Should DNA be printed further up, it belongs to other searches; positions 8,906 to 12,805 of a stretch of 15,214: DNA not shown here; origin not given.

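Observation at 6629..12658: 2009-aa, almost cysteine-free, motif-less modular giant protein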

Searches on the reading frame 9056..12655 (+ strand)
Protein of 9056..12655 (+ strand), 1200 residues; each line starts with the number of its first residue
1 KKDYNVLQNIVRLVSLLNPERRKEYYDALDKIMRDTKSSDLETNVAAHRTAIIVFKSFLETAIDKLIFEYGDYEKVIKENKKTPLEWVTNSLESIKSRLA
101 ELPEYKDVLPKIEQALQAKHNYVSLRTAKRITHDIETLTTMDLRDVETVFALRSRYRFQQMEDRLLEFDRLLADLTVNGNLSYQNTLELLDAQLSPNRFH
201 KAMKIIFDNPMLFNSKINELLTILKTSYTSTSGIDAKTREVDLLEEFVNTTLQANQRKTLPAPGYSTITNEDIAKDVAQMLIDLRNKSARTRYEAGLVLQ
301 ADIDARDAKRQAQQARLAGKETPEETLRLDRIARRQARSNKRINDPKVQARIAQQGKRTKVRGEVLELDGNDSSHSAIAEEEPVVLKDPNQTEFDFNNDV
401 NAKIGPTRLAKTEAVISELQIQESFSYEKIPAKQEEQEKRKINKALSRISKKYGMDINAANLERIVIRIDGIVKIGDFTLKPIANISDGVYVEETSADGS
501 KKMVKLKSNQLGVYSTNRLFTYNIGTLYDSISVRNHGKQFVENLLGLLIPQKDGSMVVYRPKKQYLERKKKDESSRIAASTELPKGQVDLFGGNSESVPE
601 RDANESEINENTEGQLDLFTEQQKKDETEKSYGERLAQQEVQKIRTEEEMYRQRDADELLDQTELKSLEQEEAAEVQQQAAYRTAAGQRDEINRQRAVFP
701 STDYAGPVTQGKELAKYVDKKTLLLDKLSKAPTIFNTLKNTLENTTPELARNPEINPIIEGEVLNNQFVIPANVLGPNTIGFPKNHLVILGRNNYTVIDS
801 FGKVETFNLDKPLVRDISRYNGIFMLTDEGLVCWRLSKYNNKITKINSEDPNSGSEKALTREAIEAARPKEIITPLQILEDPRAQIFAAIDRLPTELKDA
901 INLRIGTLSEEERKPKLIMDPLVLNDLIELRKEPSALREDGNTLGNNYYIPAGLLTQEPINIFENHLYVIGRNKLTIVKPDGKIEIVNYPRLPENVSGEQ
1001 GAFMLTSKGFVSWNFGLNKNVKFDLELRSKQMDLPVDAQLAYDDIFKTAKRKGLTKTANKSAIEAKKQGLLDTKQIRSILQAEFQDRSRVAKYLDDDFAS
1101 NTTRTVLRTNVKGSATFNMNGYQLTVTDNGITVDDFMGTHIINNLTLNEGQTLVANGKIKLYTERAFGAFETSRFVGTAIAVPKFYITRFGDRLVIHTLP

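Call 26: search_protein_representatives(protein=window:9056-12655:+)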
Query: 1200 residues. Proteins with E-value up to 0.001 (for the whole library): 3; up to 1e-10: 3; up to 1e-30: 2. The best 3 are listed.
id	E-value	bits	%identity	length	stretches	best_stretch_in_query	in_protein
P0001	0.0e+00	2628.2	97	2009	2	1-1200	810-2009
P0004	4.2e-109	382.6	50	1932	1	2-417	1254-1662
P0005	1.2e-28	116.2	37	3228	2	719-1023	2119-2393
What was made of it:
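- Checked: The protein is not unique, because two relatives exist (call 26).
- An exhaustive phmmer scan found P0004 and P0005 (call 26). There is only the lack of annotation and the extreme rarity: three proteins with E <= 0.001 among 1.84 billion representatives (call 26).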

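Call 28: find_encoding_contigs(protein=P0004, flank=10000)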
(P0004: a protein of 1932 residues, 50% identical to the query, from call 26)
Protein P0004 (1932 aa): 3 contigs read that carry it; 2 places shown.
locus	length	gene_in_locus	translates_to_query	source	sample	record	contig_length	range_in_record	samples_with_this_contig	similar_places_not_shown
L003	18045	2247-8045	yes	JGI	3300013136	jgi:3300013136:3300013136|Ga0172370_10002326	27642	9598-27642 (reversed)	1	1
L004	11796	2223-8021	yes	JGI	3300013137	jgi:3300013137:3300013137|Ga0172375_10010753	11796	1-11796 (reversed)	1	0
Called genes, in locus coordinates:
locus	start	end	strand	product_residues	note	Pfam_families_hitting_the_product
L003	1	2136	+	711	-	?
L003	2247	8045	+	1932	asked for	-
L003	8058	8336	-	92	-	-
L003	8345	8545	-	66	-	-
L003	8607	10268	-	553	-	-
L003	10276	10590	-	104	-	-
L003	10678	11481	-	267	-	PF21088:MS_channel_1st, PF00924:MS_channel_2nd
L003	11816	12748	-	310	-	-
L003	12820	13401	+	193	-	PF00352:TBP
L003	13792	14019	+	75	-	-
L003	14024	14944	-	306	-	PF02498:Bro-N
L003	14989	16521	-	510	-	PF02885:Glycos_trans_3N, PF00591:Glycos_transf_3, PF07831:PYNP_C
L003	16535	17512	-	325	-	PF01008:IF-2B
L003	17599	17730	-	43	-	-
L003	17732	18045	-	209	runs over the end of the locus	-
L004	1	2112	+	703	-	PF00133:tRNA-synt_1, PF09334:tRNA-synt_1g (weak), PF13603:tRNA-synt_1_2 (faint), PF09334:tRNA-synt_1g (weak), PF08264:Anticodon_1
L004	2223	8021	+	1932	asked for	-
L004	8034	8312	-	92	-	-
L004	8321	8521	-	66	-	-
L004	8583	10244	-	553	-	-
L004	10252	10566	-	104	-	-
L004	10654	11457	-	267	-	PF21088:MS_channel_1st, PF00924:MS_channel_2nd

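Call 29: find_encoding_contigs(protein=P0005, flank=10000)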
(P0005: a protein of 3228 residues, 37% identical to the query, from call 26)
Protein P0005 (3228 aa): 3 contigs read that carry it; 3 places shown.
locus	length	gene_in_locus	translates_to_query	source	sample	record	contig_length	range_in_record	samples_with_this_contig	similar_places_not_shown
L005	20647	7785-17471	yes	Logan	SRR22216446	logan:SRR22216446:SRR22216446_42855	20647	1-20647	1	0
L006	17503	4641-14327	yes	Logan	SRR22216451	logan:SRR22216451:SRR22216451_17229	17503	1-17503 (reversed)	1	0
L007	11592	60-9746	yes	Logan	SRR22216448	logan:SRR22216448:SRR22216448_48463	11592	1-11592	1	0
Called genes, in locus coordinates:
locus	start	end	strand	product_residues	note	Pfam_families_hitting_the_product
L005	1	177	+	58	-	?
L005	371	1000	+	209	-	-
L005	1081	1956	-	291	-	PF04414:tRNA_deacylase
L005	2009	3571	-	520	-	-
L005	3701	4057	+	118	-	-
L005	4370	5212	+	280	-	PF13495:Phage_int_SAM_4 (weak), PF00589:Phage_integrase, PF22823:MrpR_C_cat (weak)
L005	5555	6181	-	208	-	-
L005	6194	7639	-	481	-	PF00587:tRNA-synt_2b, PF03129:HGTP_anticodon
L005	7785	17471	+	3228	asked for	-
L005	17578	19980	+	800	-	PF00133:tRNA-synt_1, PF01406:tRNA-synt_1e (faint), PF09334:tRNA-synt_1g, PF13603:tRNA-synt_1_2 (faint), PF08264:Anticodon_1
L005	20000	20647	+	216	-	?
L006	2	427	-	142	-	?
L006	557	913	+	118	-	-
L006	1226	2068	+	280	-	PF13495:Phage_int_SAM_4 (weak), PF00589:Phage_integrase, PF22823:MrpR_C_cat (weak)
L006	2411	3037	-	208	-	-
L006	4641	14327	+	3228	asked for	-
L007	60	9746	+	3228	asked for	-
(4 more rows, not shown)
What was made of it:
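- Both relatives are intact, each on three contigs (calls 28, 29).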

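Call 51: search_protein_families(library=ncbifam, proteins=[L004:1-2109:+, L005:17578-19977:+, L005:6197-7639:-, L003:11816-12748:-, L005:2012-3571:-], max_evalue=0.00001)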
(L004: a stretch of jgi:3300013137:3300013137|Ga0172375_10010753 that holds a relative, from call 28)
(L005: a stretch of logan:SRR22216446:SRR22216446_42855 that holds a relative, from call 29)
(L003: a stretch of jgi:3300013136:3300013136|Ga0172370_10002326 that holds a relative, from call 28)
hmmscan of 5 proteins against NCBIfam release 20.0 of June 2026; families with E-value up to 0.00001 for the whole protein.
L004:1-2109:+ (703 aa): 17 families
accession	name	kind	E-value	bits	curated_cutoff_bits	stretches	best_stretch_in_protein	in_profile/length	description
NF009687.0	PRK13208.1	equivalog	1.2e-194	648.8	738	1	3-694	95-789/801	valine--tRNA ligase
TIGR00422.1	valS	equivalog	6.4e-144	481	612.1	1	12-682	102-768/863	valine--tRNA ligase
NF004349.1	PRK05729.1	equivalog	7.7e-115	385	704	1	14-671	102-741/860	valine--tRNA ligase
NF000540.1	alt_ValS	exception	6.5e-104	348.6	900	1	12-676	120-805/827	valine--tRNA ligase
TIGR00392.1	ileS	equivalog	1.8e-81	274.6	621.4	2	179-667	321-845/861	isoleucine--tRNA ligase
NF011492.0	PRK14900.1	equivalog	3.1e-80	270.3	1783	1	15-617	115-705/1044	valine--tRNA ligase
NF000258.1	MupB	exception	1.2e-41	142.6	1900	1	178-699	305-846/1033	mupirocin-resistant isoleucine--tRNA ligase MupB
NF040702.1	ileS_w_GNAT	exception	1.3e-40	138.9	1999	1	160-643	483-983/1100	isoleucine--tRNA ligase, N-acetyltransferase domain-containing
NF000257.1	MupA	exception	1.9e-38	131.8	1900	1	179-700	302-845/1024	mupirocin-resistant isoleucine--tRNA ligase MupA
NF008957.0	PRK12300.1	subfamily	4.8e-36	124.1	677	2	438-657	619-815/946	leucine--tRNA ligase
TIGR00396.1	leuS_bact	equivalog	9.2e-34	116.7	548.4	3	441-668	601-805/843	leucine--tRNA ligase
TIGR00395.1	leuS_arch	equivalog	1.6e-28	99.2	648.5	2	214-650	386-809/938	leucine--tRNA ligase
TIGR00398.1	metG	equivalog_domain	2.5e-22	79.3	336.35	1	424-617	307-499/530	methionine--tRNA ligase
NF001100.0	PRK00133.1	equivalog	1.7e-17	63.2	587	1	257-618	173-501/676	methionine--tRNA ligase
NF008900.0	PRK12267.1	equivalog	5.8e-12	44.9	598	1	371-664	224-523/648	methionine--tRNA ligase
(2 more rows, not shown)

L005:17578-19977:+ (800 aa): 17 families
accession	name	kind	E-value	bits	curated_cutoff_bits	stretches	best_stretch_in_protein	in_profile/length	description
NF009687.0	PRK13208.1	equivalog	0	1011.7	738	1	9-795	4-793/801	valine--tRNA ligase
TIGR00422.1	valS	equivalog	2.1e-231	770.5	612.1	1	16-791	6-784/863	valine--tRNA ligase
NF000540.1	alt_ValS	exception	2.6e-210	700.5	900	1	14-789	3-824/827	valine--tRNA ligase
NF004349.1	PRK05729.1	equivalog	2.2e-174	582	704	1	16-789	5-765/860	valine--tRNA ligase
NF011492.0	PRK14900.1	equivalog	8e-135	451.1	1783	1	15-789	13-794/1044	valine--tRNA ligase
TIGR00392.1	ileS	equivalog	3.4e-129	432.4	621.4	2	256-769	309-853/861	isoleucine--tRNA ligase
NF000258.1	MupB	exception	7.9e-70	235.8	1900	2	243-780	274-834/1033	mupirocin-resistant isoleucine--tRNA ligase MupB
NF008957.0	PRK12300.1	subfamily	5.2e-68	229.9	677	3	14-239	3-241/946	leucine--tRNA ligase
NF000257.1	MupA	exception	1e-66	225.4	1900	2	265-771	299-823/1024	mupirocin-resistant isoleucine--tRNA ligase MupA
NF040702.1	ileS_w_GNAT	exception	5.5e-63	213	1999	2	252-800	486-1055/1100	isoleucine--tRNA ligase, N-acetyltransferase domain-containing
TIGR00395.1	leuS_arch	equivalog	2.1e-53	181.6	648.5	3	20-238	3-234/938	leucine--tRNA ligase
TIGR00396.1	leuS_bact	equivalog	8.7e-53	179.6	548.4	4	17-197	3-170/843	leucine--tRNA ligase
TIGR00398.1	metG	equivalog_domain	3e-30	105.5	336.35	2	47-191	3-132/530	methionine--tRNA ligase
NF008900.0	PRK12267.1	equivalog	3.8e-29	101.7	598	2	479-741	246-510/648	methionine--tRNA ligase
NF001100.0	PRK00133.1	equivalog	3.4e-21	75.5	587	2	52-187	14-134/676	methionine--tRNA ligase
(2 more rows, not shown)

L005:6197-7639:- (481 aa): 10 families
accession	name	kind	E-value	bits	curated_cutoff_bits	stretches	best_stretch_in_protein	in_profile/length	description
NF003211.1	PRK04173.1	equivalog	4.1e-139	464.3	312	1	1-474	1-453/454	glycine--tRNA ligase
TIGR00389.1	glyS_dimeric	equivalog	1.8e-130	436.2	243.3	2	2-341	4-345/565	glycine--tRNA ligase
NF011484.0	PRK14894.1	equivalog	1.4e-61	208.3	1050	3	125-222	106-205/539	glycine--tRNA ligase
NF006625.0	PRK09194.1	equivalog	1.3e-18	67.2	558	1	160-214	107-161/559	proline--tRNA ligase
NF008979.1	PRK12325.1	exception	4e-18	65.5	550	1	282-471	249-432/437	proline--tRNA ligase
TIGR00409.1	proS_fam_II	equivalog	6e-11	41.9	306.7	0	159-216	106-163/568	proline--tRNA ligase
TIGR00408.1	proS_fam_I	equivalog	7.7e-09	35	437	0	163-209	106-152/475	proline--tRNA ligase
TIGR00418.1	thrS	equivalog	1.2e-07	31.1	383.65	0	23-84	188-248/565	threonine--tRNA ligase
TIGR00442.1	hisS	equivalog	1.5e-06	27.5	286.75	0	402-467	342-405/406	histidine--tRNA ligase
NF003068.0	PRK03991.1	equivalog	1.5e-06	26.9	484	1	157-477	284-590/613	threonine--tRNA ligase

L003:11816-12748:- (310 aa): 0 families

L005:2012-3571:- (520 aa): 0 families
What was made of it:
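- On Bacterial beta-clamp clients: The organism is archaeal by TBP, DTD2 and aaRS types (calls 28, 29, 51).
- Closest known: Bacterial beta-clamp-binding motif QL[SD]LF. Different: The organism is an archaeon (TBP, archaeal aaRS types; calls 28, 51).
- GlyRS and DTD2 lie nearby in L005 (calls 29, 51).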

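Call 56: search_protein_families(library=pfam, proteins=[P0004, P0005], max_evalue=1)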
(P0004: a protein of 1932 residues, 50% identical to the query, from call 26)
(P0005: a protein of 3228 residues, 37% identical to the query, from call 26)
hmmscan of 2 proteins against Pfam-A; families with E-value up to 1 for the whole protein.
P0004 (1932 aa): 4 families
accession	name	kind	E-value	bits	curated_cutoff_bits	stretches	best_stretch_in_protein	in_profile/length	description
PF10921.13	DUF2710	-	0.2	12.5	29.6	0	612-653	4-44/104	Protein of unknown function (DUF2710)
PF16953.11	PRORP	-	0.35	10.9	39.1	0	506-624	17-142/242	Protein-only RNase P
PF05321.16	HHA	-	0.39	11.4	25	0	935-956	11-32/57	Haemolysin expression modulating protein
PF10642.14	Tom5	-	0.42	11.1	26.1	0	500-513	7-20/46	Mitochondrial import receptor subunit or translocase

P0005 (3228 aa): 2 families
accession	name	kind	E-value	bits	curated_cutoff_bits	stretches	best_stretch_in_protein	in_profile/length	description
PF01365.27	RYDR_ITPR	-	0.03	14.3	22.3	0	1576-1612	133-170/201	RIH domain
PF19531.4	DUF6058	-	0.13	12.9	25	1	710-767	23-80/126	Family of unknown function (DUF6058)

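Call 67: search_protein_families(library=padloc, proteins=[P0004, P0005], max_evalue=0.1)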
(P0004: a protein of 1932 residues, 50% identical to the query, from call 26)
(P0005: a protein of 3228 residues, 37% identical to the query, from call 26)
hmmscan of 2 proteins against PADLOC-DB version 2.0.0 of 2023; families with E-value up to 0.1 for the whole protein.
P0004 (1932 aa): 0 families

P0005 (3228 aa): 0 families
